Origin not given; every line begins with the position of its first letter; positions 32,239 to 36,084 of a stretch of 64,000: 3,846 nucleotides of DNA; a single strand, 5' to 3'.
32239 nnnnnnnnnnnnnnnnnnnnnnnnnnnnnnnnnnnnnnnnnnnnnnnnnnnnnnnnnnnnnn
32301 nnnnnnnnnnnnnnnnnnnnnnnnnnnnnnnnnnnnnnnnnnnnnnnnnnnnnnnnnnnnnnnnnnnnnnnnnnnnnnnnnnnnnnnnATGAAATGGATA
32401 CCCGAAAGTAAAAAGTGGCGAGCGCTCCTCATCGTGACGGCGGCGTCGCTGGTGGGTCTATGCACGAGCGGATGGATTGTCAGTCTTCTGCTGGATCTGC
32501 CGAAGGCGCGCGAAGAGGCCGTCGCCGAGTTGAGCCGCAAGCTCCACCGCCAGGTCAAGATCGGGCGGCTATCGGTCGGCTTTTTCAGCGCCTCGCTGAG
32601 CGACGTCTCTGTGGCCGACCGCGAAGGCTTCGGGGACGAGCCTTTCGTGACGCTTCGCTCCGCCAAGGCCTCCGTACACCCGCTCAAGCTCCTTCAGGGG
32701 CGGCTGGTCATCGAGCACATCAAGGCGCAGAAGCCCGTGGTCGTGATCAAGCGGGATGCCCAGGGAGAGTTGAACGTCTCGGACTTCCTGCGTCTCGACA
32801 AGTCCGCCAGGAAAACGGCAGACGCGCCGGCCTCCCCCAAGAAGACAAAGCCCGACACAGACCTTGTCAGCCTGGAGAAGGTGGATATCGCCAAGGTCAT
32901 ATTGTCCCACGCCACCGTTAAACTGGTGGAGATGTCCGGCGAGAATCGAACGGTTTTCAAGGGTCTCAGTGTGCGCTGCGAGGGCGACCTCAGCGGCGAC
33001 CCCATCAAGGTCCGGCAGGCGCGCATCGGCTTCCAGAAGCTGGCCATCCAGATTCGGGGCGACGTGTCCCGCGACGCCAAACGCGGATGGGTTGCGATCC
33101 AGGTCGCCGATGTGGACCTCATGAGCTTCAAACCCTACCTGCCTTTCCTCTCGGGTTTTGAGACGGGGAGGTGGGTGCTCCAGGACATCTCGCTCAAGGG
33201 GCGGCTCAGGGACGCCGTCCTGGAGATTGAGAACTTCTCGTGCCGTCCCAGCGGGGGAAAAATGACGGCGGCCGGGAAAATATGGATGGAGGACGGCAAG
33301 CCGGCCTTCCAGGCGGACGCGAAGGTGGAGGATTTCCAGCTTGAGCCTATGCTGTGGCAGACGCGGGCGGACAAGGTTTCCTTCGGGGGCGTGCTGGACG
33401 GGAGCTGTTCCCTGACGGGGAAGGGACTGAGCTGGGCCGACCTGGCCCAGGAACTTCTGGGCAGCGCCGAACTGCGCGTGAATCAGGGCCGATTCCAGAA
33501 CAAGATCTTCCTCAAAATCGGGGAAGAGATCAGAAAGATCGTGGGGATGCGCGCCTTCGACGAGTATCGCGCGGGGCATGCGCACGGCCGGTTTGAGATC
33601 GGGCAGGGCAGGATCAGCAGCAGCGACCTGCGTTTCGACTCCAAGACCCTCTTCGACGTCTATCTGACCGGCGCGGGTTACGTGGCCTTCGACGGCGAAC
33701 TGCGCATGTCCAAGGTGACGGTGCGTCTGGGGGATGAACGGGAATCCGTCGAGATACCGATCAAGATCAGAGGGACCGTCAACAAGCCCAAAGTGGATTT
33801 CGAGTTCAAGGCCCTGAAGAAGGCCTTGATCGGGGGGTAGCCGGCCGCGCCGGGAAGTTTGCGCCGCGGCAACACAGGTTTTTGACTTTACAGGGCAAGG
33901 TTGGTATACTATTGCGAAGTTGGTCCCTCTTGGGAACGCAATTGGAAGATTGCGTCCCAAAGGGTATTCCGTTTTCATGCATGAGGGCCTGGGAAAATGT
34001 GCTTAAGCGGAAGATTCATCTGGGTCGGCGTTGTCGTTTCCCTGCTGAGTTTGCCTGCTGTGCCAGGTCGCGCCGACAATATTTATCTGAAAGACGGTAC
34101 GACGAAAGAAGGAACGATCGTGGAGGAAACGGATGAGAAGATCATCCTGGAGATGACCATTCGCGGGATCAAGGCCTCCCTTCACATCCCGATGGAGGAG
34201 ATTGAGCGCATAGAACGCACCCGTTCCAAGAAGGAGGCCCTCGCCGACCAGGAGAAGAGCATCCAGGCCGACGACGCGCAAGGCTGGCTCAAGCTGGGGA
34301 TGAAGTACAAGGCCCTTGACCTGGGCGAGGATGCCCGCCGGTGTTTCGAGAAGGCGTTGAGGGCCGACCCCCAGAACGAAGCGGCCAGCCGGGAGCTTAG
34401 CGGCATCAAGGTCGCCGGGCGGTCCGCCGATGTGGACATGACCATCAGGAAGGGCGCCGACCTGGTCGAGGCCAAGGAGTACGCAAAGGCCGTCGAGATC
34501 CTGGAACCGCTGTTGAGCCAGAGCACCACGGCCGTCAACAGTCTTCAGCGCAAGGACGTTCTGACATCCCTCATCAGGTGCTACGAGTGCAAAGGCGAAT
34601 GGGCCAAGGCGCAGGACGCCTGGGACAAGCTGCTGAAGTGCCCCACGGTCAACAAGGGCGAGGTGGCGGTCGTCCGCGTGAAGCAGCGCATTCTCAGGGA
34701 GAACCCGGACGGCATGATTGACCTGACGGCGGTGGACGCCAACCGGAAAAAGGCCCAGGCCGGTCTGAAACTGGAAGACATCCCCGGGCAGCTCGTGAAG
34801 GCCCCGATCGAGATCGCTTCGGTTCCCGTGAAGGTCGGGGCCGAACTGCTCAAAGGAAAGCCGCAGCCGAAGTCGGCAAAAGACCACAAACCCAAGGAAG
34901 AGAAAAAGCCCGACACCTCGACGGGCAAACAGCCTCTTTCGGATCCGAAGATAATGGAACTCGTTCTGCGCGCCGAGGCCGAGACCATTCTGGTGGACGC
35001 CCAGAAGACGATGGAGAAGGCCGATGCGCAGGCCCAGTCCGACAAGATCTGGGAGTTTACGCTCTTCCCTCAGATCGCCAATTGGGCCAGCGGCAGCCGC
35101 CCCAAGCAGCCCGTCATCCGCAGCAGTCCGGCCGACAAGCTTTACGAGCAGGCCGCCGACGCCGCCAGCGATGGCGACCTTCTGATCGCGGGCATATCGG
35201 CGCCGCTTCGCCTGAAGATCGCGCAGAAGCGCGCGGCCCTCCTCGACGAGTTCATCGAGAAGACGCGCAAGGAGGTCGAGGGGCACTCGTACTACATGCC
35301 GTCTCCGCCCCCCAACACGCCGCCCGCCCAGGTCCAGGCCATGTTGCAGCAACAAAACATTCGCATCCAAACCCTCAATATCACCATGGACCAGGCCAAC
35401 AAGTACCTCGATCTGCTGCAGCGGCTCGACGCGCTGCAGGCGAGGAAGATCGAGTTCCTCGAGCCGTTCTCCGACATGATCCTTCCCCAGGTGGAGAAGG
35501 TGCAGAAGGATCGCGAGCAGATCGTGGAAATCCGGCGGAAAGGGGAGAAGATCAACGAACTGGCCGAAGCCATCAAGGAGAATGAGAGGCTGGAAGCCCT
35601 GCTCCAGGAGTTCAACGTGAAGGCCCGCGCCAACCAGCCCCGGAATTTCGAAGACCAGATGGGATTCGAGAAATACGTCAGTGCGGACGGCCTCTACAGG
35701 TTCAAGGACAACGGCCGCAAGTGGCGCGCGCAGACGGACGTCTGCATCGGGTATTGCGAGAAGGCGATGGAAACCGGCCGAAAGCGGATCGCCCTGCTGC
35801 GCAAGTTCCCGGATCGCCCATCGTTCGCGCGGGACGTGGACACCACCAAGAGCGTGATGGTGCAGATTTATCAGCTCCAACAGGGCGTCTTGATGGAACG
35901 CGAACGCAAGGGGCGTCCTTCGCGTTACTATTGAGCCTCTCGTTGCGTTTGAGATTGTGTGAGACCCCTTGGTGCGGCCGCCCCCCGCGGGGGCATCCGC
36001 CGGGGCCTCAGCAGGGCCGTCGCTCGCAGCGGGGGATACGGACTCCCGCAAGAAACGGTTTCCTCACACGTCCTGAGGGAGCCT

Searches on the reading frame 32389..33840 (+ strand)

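Call 56: search_protein_families(library=pfam, proteins=[window:32389-33840:+], max_evalue=0.0001)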
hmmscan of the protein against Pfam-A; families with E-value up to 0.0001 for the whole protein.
window:32389-33840:+ (483 aa): 3 families
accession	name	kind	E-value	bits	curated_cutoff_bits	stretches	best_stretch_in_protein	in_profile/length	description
PF05170.20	AsmA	-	5.7e-21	75.4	29.8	2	8-195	2-187/607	AsmA family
PF05359.17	DUF748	-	8.9e-16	57.6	50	1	6-253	11-237/1037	Domain of Unknown Function (DUF748)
PF13116.12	YhdP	-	2.7e-06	26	46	1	11-262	9-224/1224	YhdP protein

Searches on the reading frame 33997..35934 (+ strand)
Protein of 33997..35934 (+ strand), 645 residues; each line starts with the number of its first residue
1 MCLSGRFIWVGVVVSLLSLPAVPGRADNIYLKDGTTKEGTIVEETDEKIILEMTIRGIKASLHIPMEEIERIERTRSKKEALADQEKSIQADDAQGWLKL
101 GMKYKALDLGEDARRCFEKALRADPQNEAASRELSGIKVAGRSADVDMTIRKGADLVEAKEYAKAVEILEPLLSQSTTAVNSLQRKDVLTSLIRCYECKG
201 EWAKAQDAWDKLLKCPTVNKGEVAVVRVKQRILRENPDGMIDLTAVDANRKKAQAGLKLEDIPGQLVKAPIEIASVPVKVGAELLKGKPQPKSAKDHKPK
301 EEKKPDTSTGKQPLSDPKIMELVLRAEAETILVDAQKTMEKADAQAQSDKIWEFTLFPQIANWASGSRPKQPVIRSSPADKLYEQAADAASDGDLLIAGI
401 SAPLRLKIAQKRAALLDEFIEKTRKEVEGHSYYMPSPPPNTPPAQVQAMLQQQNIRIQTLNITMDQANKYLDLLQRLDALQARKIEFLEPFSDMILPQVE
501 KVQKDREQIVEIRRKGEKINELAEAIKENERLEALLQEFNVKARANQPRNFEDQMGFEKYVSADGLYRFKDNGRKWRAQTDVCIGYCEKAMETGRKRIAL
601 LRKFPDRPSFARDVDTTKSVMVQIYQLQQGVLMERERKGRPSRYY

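Call 56: search_protein_families(library=pfam, proteins=[window:33997-35934:+], max_evalue=0.0001)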
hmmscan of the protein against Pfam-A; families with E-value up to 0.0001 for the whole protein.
window:33997-35934:+ (645 aa): 2 families
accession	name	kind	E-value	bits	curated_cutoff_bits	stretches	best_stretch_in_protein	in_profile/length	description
PF13428.12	TPR_14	-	7.5e-08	32.8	23.5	0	95-134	2-41/44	Tetratricopeptide repeat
PF07719.23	TPR_2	-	9.7e-05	22.7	27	0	94-127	1-34/34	Tetratricopeptide repeat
